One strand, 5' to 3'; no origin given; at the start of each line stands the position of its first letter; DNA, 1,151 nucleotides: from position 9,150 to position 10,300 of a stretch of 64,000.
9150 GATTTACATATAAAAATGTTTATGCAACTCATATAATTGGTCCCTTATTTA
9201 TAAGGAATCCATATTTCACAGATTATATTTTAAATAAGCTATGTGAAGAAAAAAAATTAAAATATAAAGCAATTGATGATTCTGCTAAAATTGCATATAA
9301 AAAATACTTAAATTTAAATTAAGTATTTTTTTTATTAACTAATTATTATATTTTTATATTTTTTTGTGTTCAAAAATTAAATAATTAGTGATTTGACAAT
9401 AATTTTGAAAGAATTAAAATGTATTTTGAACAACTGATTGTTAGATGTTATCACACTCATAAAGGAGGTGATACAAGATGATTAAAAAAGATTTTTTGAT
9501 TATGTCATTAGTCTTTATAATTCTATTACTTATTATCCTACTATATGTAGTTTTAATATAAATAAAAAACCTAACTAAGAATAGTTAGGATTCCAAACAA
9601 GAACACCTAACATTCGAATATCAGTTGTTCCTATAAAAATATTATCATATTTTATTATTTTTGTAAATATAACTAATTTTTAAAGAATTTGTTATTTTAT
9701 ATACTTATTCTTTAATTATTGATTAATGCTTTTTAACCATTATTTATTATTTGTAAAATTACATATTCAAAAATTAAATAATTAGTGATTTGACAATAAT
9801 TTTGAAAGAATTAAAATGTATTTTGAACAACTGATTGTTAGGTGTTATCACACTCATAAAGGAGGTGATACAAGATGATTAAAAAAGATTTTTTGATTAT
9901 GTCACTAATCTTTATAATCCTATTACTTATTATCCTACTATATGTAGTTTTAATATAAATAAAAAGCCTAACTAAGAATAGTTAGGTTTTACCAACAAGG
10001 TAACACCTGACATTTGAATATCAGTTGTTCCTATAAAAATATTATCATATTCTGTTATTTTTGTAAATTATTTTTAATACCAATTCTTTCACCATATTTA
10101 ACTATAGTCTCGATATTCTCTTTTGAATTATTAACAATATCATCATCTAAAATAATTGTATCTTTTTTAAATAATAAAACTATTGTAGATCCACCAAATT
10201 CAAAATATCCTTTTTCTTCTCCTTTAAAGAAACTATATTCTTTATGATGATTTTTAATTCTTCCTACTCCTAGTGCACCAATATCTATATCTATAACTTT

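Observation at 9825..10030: The mRNA 5' end is complementary to its own 3' region, and the predicted antisense RNA starts with the same sequence as the mRNA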

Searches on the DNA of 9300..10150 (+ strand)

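Call 7: search_rna_families(source=window, start=9300, end=10150, threshold=evalue, max_evalue=10)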
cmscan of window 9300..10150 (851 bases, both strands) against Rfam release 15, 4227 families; matches with E-value up to 10: 6.
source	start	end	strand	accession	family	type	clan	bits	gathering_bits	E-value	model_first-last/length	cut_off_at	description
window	9943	10041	-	RF02579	tsr26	Gene; sRNA;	-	25.7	141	0.14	1-122/122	no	S. aureus tsr26 small RNA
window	10007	10054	-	RF00530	snoMe28S-Cm2645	Gene; snRNA; snoRNA; CD-box;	CL00069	22.2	48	0.088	1-75/75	no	Small nucleolar RNA Me28S-Cm2645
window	9594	9654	-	RF00530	snoMe28S-Cm2645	Gene; snRNA; snoRNA; CD-box;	CL00069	20.8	48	0.21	1-75/75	no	Small nucleolar RNA Me28S-Cm2645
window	9942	9990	+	RF02844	RefA9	Gene; antisense;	-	19.8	49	2.5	1-64/64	no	Enterococcus sRNA A9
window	9929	10030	-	RF00303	snoR86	Gene; snRNA; snoRNA; HACA-box;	-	18.2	40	1.1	1-123/123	no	Small nucleolar RNA snoR86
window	9928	9990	-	RF02309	TtnuHACA1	Gene; snRNA; snoRNA; HACA-box;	-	17.2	100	4.3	1-113/113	no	Tetrahymena snoRNA TtnuHACA1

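Call 39: search_dna_similar(query=window:9780-10075:+, collection=plasmids, mode=distant, max_evalue=0.01)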
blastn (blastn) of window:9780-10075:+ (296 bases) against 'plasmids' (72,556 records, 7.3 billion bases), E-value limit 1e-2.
No match.

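Call 40: search_dna_similar(query=window:9780-10075:+, collection=phages, mode=distant, max_evalue=0.01)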
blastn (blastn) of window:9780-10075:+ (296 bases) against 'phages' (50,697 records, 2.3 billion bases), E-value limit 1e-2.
Records with a match: 4; places in all: 4; records where one place covers at least 80% of the query: 0.
Best place of each record, by identity: 60-80% 4.
By first word of the organism name: Campylobacter 4.
By host as written in the record: Campylobacter jejuni NCTC12662 3; Campylobacter jejuni 2206 1.
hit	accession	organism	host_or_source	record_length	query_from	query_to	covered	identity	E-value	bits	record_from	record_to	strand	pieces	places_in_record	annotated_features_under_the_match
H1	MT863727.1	Campylobacter phage F370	Campylobacter jejuni NCTC12662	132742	103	182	27%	75.6%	7e-3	46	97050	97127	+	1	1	hypothetical protein | putative DNA helicase | ribosome_binding_site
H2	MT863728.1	Campylobacter phage F371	Campylobacter jejuni NCTC12662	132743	103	182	27%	75.6%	7e-3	46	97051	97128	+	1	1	hypothetical protein | putative DNA helicase | ribosome_binding_site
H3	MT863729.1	Campylobacter phage F372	Campylobacter jejuni NCTC12662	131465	103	182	27%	75.6%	7e-3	46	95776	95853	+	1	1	hypothetical protein | putative DNA helicase | ribosome_binding_site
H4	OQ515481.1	Campylobacter phage vB_Cj_QDYZ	Campylobacter jejuni 2206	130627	103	182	27%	75.6%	7e-3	46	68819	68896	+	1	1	hypothetical protein | DNA primase-helicase subunit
